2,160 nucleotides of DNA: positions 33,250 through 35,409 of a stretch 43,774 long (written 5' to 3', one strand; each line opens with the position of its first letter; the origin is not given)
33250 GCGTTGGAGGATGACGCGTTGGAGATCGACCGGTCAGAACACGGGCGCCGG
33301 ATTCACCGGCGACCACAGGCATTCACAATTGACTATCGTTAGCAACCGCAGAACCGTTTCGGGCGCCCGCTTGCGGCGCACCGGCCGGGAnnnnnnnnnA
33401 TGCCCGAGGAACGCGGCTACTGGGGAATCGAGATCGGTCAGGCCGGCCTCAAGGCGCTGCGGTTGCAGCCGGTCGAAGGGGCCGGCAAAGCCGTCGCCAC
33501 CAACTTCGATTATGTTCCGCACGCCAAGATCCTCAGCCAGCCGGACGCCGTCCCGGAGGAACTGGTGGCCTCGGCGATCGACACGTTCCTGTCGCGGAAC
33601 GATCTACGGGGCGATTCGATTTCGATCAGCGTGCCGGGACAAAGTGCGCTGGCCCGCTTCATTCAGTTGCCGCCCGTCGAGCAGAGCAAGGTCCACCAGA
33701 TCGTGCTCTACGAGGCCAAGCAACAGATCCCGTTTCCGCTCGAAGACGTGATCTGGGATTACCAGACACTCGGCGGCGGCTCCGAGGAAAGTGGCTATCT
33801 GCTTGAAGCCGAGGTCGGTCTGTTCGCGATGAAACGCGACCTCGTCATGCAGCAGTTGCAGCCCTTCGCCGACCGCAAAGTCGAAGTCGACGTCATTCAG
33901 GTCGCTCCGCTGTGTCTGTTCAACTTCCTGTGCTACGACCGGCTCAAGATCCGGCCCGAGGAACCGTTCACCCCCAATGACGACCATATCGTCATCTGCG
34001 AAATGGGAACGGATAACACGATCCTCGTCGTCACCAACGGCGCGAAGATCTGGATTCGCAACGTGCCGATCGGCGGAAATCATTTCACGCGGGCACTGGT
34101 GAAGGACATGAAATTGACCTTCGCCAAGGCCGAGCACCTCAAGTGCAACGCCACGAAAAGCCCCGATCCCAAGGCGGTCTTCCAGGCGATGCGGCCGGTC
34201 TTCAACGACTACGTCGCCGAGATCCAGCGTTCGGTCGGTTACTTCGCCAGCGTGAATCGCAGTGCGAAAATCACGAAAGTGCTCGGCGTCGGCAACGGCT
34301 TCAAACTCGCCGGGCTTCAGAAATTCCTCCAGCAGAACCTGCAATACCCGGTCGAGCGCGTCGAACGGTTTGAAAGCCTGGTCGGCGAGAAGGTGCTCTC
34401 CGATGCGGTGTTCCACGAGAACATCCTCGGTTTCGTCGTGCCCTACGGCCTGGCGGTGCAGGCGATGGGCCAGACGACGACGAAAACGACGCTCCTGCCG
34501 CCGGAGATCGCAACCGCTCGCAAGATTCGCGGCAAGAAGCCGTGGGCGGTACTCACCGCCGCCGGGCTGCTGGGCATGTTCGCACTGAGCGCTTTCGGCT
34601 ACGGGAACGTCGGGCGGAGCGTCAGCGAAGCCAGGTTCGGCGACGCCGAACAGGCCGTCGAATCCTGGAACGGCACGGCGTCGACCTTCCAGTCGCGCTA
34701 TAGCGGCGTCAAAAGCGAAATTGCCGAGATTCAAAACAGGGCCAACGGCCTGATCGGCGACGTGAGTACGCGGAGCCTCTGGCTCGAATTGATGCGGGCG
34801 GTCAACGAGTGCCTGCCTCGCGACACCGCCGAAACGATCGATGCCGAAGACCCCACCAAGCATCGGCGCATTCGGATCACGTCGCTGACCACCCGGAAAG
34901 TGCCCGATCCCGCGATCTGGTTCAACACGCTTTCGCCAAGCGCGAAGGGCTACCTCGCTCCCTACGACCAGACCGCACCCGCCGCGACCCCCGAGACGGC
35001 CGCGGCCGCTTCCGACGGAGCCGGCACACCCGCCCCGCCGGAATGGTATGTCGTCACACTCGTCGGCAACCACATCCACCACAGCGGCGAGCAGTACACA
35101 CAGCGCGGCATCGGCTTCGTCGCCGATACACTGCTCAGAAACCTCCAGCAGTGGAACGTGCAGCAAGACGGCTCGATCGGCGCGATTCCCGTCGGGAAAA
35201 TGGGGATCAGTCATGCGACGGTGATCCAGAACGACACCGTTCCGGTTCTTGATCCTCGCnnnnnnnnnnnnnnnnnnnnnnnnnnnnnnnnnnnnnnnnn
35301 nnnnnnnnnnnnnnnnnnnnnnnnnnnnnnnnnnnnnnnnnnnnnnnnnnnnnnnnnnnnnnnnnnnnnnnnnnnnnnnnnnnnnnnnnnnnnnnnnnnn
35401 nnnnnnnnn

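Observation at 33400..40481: PilM-PilN fusion operon with two giant unclassifiable single-pass proteins: candidate non-canonical envelope-spanning machine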

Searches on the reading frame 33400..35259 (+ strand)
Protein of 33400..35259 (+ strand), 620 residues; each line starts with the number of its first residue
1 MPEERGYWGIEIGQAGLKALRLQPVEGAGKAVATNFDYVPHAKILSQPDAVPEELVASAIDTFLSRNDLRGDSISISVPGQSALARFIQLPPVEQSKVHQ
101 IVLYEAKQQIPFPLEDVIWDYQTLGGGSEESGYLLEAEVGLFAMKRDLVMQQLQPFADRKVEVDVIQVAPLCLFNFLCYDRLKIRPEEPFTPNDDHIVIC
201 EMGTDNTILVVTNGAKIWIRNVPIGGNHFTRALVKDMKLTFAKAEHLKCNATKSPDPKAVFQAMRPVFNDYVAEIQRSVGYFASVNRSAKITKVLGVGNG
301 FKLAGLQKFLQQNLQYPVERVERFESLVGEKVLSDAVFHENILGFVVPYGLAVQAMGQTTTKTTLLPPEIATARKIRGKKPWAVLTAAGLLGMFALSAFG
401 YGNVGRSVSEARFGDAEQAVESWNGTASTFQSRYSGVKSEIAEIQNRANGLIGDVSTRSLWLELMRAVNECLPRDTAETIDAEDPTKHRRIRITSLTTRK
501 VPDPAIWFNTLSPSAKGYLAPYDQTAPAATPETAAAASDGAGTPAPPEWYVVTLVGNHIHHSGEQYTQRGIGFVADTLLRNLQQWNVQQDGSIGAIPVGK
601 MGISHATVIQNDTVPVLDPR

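Call 77: search_protein_representatives(protein=window:33400-35259:+)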
Query: 620 residues. Proteins with E-value up to 0.001 (for the whole library): 9060; up to 1e-10: 3727; up to 1e-30: 1076. The best 150 are listed.
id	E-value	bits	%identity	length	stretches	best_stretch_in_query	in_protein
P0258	2.2e-221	752.9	58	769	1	2-612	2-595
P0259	1.0e-202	691.3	55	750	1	1-613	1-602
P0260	6.3e-199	678.7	55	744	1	2-612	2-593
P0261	9.4e-171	585.7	51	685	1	3-611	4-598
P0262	4.1e-163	560.4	46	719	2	3-541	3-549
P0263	6.0e-162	556.6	47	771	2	2-541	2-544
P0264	5.8e-156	536.8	46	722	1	4-610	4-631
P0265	1.9e-154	531.8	51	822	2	194-528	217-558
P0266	1.2e-153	529.2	44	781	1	3-619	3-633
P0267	9.5e-153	526.2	45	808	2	3-512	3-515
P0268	2.2e-152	525.0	50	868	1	1-530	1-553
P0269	5.9e-151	520.3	45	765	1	3-613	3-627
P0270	1.2e-148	512.6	45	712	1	4-613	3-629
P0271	1.7e-148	512.1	47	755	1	1-571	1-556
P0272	3.7e-148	511.1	47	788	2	5-544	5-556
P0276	5.1e-144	497.4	47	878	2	6-478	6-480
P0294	1.0e-133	463.3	47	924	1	4-488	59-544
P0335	5.1e-124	431.3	47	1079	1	5-480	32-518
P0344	1.4e-120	420.0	46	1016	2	6-490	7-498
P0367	1.4e-105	370.4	39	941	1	5-480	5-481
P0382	5.4e-100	352.0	48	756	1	5-403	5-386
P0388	3.6e-97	342.6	45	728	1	5-399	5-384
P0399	3.0e-95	336.3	41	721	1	4-491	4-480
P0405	2.9e-94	333.1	45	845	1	7-401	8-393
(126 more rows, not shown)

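Call 80: find_related_loci(query=A9, collection=metagenome_contigs, flank=10000)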
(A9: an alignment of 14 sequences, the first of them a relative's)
Query A9 (728 aa) in metagenome_contigs; peptide patterns used: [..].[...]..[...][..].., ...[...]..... (x = any residue, [..] = any of these).
600 stretches matched a pattern (row limit reached: there are more); 520 encode a relative of the query (tblastn E <= 1e-3); the best 80 are kept; 80 distinct loci.
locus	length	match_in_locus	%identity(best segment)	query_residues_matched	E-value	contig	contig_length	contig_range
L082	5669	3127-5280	50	1-724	0e+0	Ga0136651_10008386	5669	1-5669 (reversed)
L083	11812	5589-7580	52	1-715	0e+0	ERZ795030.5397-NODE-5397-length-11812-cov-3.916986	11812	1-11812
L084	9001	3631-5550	48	1-724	0e+0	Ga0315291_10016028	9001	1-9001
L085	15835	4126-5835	54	1-608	0e+0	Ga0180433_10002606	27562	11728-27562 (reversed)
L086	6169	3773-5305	59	1-526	0e+0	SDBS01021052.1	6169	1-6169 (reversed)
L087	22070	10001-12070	49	1-715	0e+0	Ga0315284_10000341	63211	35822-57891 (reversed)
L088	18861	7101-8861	51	1-627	0e+0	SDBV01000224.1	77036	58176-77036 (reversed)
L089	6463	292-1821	55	1-523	0e+0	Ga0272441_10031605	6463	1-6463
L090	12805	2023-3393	63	7-462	0e+0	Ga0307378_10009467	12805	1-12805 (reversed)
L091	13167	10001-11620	56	1-520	0e+0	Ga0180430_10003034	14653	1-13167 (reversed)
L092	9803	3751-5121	62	5-460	0e+0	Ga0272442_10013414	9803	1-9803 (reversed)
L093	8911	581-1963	62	1-460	0e+0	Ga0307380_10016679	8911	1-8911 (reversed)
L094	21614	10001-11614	56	1-522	0e+0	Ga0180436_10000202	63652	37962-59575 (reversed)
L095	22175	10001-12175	45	1-727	0e+0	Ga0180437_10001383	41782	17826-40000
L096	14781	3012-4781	50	1-588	0e+0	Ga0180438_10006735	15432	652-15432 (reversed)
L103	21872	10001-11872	47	1-642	2e-173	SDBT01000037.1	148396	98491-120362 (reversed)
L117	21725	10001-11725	45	1-588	4e-139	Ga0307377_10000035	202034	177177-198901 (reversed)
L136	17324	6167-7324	54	1-385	1e-130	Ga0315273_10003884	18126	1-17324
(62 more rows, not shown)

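Call 84: search_protein_families(library=pfam, proteins=[L085:9519-12551:+, L087:15830-19537:+, L094:15173-18721:+, L117:15977-19075:+, L136:11655-15692:+, L085:12789-14147:+, L094:18857-20164:+, L103:18727-20130:+, L085:2492-3973:-, L094:8439-9863:-], max_evalue=0.01)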
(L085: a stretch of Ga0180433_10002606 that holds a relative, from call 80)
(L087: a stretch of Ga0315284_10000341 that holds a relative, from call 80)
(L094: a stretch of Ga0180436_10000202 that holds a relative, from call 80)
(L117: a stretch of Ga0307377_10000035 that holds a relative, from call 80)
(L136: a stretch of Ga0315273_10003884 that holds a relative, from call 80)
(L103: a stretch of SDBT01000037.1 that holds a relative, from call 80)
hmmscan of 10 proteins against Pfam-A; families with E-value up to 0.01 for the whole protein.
L085:9519-12551:+ (1010 aa): 6 families
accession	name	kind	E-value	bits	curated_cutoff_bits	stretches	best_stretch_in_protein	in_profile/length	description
PF00263.26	Secretin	-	6e-23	81.7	27.5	1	815-999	2-168/169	Bacterial type II and III secretion system protein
PF00515.34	TPR_1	-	4.3e-06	26.7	27.8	0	200-223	11-34/34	Tetratricopeptide repeat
PF07719.23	TPR_2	-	9.2e-06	25.8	27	1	196-223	7-34/34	Tetratricopeptide repeat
PF13428.12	TPR_14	-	0.00068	20.5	23.5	1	197-230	8-41/44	Tetratricopeptide repeat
PF07660.19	STN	-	0.0025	18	28.4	1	518-563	10-51/52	Secretin and TonB N terminus short domain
PF13432.12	TPR_16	-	0.0035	18.2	32.7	1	196-230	3-37/65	Tetratricopeptide repeat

L087:15830-19537:+ (1235 aa): 1 family
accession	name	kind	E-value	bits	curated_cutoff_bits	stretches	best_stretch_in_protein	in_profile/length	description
PF00263.26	Secretin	-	3e-26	92.5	27.5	1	1037-1224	2-168/169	Bacterial type II and III secretion system protein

L094:15173-18721:+ (1182 aa): 5 families
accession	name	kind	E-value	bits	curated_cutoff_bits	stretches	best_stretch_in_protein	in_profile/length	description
PF00263.26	Secretin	-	4.6e-29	101.6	27.5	1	986-1171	2-168/169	Bacterial type II and III secretion system protein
PF13525.12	YfiO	-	0.0004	20.7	25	1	119-178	3-61/203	Outer membrane lipoprotein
PF07660.19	STN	-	0.0013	18.9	28.4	0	690-713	10-33/52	Secretin and TonB N terminus short domain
PF07719.23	TPR_2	-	0.0017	18.8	27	0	363-395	2-34/34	Tetratricopeptide repeat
PF13428.12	TPR_14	-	0.0026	18.7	23.5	1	363-403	2-42/44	Tetratricopeptide repeat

L117:15977-19075:+ (1032 aa): 1 family
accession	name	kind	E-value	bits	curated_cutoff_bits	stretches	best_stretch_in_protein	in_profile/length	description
PF00263.26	Secretin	-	7.5e-25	87.9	27.5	1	838-1014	3-168/169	Bacterial type II and III secretion system protein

L136:11655-15692:+ (1345 aa): 1 family
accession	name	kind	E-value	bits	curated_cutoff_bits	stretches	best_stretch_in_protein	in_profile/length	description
PF00263.26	Secretin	-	8.1e-28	97.6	27.5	1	1151-1331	1-168/169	Bacterial type II and III secretion system protein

L085:12789-14147:+ (452 aa): 0 families

L094:18857-20164:+ (435 aa): 0 families

L103:18727-20130:+ (467 aa): 0 families

L085:2492-3973:- (493 aa): 2 families
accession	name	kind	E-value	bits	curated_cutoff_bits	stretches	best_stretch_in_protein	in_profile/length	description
PF04055.27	Radical_SAM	-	5.6e-21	75.9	29.5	1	197-374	2-165/166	Radical SAM superfamily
PF00919.26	UPF0004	-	7.6e-21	74.4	27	1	4-90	2-89/98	Uncharacterized protein family UPF0004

L094:8439-9863:- (474 aa): 2 families
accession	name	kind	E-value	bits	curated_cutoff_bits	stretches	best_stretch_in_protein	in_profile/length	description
PF04055.27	Radical_SAM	-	4e-22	79.6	29.5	1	178-355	2-165/166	Radical SAM superfamily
PF00919.26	UPF0004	-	5.7e-21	74.8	27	1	3-90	1-89/98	Uncharacterized protein family UPF0004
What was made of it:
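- Five of those secretins were scanned and all hit PF00263 (6e-23 to 4.6e-29); two of the five also have weak STN/TPR hits (call 84). The distant orthologous operons are joined to a giant STN/TPR secretin, not a Cpa-type one (call 84). Orthologous operons continue into a secretin, which has no role in division (call 84).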

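Call 88: list_cluster_members(proteins=[P0388, P0382, P0405, P0276, P0294, P0335, P0367, P0344, P0399, P0264])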
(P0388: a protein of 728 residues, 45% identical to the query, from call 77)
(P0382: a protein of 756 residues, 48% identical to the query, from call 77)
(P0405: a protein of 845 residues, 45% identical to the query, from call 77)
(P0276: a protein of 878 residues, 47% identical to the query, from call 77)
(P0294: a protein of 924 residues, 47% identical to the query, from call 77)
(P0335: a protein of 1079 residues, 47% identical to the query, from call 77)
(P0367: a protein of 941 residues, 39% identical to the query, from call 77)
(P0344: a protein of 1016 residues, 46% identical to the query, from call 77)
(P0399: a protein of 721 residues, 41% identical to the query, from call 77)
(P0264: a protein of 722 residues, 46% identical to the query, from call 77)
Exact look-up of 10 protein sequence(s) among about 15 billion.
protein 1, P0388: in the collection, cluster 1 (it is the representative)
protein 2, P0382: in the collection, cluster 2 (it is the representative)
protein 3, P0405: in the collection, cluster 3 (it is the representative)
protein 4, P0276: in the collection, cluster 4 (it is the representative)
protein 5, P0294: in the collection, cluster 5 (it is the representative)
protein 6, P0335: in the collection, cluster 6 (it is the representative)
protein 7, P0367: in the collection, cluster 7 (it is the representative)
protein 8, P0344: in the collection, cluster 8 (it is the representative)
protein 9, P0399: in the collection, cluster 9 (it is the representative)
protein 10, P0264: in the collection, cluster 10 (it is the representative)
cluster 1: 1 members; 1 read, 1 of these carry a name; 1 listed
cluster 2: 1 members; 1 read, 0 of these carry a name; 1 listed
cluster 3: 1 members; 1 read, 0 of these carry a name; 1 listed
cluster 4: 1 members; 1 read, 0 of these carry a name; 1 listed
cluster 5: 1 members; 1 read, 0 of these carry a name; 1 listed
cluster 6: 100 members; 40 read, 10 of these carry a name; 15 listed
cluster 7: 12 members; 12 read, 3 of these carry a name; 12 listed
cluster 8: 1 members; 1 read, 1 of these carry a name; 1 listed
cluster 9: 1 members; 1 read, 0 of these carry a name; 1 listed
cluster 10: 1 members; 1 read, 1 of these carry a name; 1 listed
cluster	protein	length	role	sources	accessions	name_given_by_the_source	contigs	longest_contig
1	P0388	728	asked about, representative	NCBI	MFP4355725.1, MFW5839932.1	MAG: type IV pilus assembly protein PilM [Phycisphaerae bacterium]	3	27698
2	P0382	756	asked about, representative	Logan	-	-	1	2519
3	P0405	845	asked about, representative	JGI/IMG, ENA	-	-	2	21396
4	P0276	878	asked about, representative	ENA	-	-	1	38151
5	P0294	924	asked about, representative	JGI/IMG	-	-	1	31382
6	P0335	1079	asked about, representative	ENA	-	-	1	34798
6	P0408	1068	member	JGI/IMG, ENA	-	type IV pilus assembly protein PilM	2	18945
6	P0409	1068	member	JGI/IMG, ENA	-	type IV pilus assembly protein PilM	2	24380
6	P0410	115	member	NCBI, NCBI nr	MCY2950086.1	MAG: hypothetical protein NTZ71_18110, partial [Planctomycetota bacterium] | hypothetical protein [Planctomycetota bacterium]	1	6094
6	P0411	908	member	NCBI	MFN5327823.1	MAG: type IV pilus assembly protein PilM, partial [Planctomycetota bacterium]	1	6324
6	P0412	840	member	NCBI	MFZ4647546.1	MAG: pilus assembly protein PilM, partial [Gemmataceae bacterium]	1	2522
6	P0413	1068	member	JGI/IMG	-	type IV pilus assembly protein PilM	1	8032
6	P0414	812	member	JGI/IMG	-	hypothetical protein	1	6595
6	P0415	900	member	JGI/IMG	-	hypothetical protein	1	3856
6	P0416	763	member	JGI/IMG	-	hypothetical protein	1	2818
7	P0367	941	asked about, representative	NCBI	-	-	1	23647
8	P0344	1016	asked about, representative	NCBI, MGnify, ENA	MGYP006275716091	CR=1 FL=1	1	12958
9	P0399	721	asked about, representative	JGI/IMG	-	-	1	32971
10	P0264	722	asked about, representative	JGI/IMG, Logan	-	type IV pilus assembly protein PilM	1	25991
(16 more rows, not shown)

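Call 91: search_protein_families(library=pfam, alignment_id=A10, max_evalue=0.1)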
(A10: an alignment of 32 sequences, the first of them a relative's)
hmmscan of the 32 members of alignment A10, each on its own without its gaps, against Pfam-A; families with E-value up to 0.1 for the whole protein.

A. member 1, L085:6026-7561:+ (512 aa): 1 family
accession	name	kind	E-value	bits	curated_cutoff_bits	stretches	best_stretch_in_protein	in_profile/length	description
PF05478.16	Prominin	-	0.059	11.9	34.3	1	6-71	116-178/799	Prominin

B. families by the number of members that match (of 32 scanned): 6 families
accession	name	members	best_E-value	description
PF19659.4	DUF6162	1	0.0029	Family of unknown function (DUF6162)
PF12641.12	Flavodoxin_3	1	0.011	Flavodoxin domain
PF15833.10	DUF4714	1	0.024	Domain of unknown function (DUF4714)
PF10883.13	DUF2681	1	0.052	Protein of unknown function (DUF2681)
PF02724.19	CDC45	1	0.058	CDC45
PF05478.16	Prominin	1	0.059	Prominin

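Call 92: search_protein_families(library=pfam, alignment_id=A11, max_evalue=0.1)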
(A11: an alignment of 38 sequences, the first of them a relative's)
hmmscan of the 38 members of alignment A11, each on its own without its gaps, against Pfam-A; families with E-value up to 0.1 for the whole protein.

A. member 1, L085:7582-9300:+ (573 aa): 0 families

B. families by the number of members that match (of 38 scanned): 8 families
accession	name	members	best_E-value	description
PF22360.1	SbsC_spectrin-like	1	0.00047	SbsC,spectrin-like repeat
PF06135.17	IreB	1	0.034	IreB regulatory phosphoprotein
PF11160.13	Hva1_TUDOR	1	0.041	Hypervirulence associated proteins TUDOR domain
PF05545.16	FixQ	1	0.048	Cbb3-type cytochrome oxidase component FixQ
PF14559.12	TPR_19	1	0.063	Tetratricopeptide repeat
PF25374.1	Cadherin_FAT4_N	1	0.068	FAT4-like, N-terminal cadherin-like domain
PF00162.24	PGK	1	0.088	Phosphoglycerate kinase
PF14362.11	DUF4407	1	0.092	Domain of unknown function (DUF4407)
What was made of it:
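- Tried and rejected: Bulk Pfam scan of 32 g2-like and 38 g3-like distant orthologs: only scattered single chance hits (calls 91, 92).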

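Call 93: search_solved_structures(query=A10, max_evalue=10)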
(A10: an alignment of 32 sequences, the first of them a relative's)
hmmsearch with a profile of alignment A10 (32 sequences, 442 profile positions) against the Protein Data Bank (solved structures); distinct sequences matched with E-value up to 10: 12.
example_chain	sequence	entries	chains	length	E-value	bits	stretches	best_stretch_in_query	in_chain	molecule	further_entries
7s5u_A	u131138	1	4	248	0.035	16.4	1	54-162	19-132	Kinesin-like protein Klp61F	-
3zdq_A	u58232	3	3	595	0.28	13.4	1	4-87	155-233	ATP-BINDING CASSETTE SUB-FAMILY B MEMBER 10, MITOCHONDRIAL | ATP-BINDING CASSETTE SUB-FAMILY B MEMBER 10 MITOCHONDRIAL | ATP-BINDING CASSETTE SUB-FAMILY B MEMBE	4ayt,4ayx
7y48_B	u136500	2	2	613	0.29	13.3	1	4-87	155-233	ATP-binding cassette sub-family B member 10, mitochondrial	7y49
4ayw_A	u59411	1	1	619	0.29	13.3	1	4-87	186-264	ATP-BINDING CASSETTE SUB-FAMILY B MEMBER 10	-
1hx1_B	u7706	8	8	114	0.7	12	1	71-151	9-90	BAG family molecular chaperone regulator 1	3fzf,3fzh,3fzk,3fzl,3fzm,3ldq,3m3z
5aqf_B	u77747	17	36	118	0.74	12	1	71-151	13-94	BAG FAMILY MOLECULAR CHAPERONE REGULATOR 1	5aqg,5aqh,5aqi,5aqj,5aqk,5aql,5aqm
6x2l_A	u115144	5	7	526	0.84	11.8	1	7-34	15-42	Excitatory amino acid transporter 3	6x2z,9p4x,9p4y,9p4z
6x3e_A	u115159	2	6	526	0.84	11.8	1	7-34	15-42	Excitatory amino acid transporter 3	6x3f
31ic_A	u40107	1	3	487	0.89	11.7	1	7-34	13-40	Excitatory amino acid transporter 3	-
3ibg_A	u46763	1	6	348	0.93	11.6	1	93-141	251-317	ATPase, subunit of the Get complex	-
8ctc_A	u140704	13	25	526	1.1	11.4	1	7-34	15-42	Excitatory amino acid transporter 3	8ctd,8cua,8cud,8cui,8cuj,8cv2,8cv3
6s3q_A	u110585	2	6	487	1.1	11.4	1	7-33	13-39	Excitatory amino acid transporter 3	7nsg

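Call 94: search_solved_structures(query=A11, max_evalue=10)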
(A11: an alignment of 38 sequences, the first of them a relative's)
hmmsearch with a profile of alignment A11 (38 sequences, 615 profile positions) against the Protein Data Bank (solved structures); distinct sequences matched with E-value up to 10: 0.
